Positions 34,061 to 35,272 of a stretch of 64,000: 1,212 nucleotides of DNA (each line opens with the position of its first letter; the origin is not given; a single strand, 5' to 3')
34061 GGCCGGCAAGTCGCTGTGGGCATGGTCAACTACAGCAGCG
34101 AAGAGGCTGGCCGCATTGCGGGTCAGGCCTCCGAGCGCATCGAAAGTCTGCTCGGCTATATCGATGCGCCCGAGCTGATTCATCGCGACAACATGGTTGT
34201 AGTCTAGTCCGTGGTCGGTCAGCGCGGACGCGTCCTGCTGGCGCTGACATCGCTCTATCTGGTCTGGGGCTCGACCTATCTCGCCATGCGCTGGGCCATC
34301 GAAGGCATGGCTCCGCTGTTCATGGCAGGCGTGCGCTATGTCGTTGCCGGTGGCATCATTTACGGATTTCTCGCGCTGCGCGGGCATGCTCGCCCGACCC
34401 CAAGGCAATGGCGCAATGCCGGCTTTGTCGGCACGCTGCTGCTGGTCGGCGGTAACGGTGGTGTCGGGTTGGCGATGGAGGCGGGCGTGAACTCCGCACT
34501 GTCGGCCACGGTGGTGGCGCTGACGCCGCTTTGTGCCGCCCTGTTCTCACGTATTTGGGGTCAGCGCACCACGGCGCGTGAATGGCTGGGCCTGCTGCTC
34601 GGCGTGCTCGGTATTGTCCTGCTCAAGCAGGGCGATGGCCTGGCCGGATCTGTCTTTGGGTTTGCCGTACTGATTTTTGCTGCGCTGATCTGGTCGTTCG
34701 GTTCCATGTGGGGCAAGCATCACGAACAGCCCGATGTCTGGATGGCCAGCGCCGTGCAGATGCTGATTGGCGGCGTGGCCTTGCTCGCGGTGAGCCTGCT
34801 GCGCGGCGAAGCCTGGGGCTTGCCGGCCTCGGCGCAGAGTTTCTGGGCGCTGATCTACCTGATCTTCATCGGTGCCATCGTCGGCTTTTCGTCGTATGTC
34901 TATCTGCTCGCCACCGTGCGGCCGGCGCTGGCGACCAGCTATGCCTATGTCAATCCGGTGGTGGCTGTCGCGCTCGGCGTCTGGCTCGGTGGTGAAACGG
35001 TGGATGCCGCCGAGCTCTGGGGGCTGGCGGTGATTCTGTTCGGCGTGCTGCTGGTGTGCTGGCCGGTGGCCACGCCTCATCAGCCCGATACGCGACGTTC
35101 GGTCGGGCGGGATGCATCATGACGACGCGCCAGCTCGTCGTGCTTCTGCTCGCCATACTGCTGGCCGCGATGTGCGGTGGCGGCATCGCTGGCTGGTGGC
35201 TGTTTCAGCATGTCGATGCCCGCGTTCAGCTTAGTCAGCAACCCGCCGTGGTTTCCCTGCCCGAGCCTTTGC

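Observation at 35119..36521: Translationally coupled pair of paralogous membrane-anchored proteins of no recognisable family, chained to an EamA exporter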

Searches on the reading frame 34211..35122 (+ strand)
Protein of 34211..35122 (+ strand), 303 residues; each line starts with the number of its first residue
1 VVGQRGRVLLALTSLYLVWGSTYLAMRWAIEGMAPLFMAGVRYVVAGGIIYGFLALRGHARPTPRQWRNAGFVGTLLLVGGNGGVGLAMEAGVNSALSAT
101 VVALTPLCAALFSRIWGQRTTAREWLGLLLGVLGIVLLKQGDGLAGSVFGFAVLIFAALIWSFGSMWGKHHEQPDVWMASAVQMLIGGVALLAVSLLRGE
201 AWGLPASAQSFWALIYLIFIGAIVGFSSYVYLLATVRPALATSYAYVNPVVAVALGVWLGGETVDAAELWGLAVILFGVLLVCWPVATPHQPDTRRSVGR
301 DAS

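Call 6: search_protein_families(library=pfam, proteins=[window:34211-35122:+], max_evalue=1)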
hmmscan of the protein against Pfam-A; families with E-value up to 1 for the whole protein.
window:34211-35122:+ (303 aa): 1 family
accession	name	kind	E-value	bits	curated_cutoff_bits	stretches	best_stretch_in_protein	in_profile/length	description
PF00892.27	EamA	-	4e-34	118.2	28.2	2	13-138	8-133/135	EamA-like transporter family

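Call 7: search_protein_families(library=ncbifam, proteins=[window:34211-35122:+], max_evalue=1)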
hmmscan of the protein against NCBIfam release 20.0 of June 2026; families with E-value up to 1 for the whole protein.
window:34211-35122:+ (303 aa): 4 families
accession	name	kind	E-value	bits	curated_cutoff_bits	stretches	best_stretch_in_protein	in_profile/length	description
NF008432.0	PRK11272.1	equivalog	1e-97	327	270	1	8-285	11-288/294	drug/metabolite exporter YedA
TIGR00950.1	2A78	equivalog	2.9e-37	128.5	230.2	1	19-280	1-264/264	carboxylate/amino acid/amine transporter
NF008523.0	PRK11453.1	equivalog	1.2e-05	25.1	472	1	9-281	7-284/299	O-acetylserine/cysteine exporter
NF051482.1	EbrB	exception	0.56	10.9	160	1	219-282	33-101/105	SMR family multidrug efflux transporter EbrB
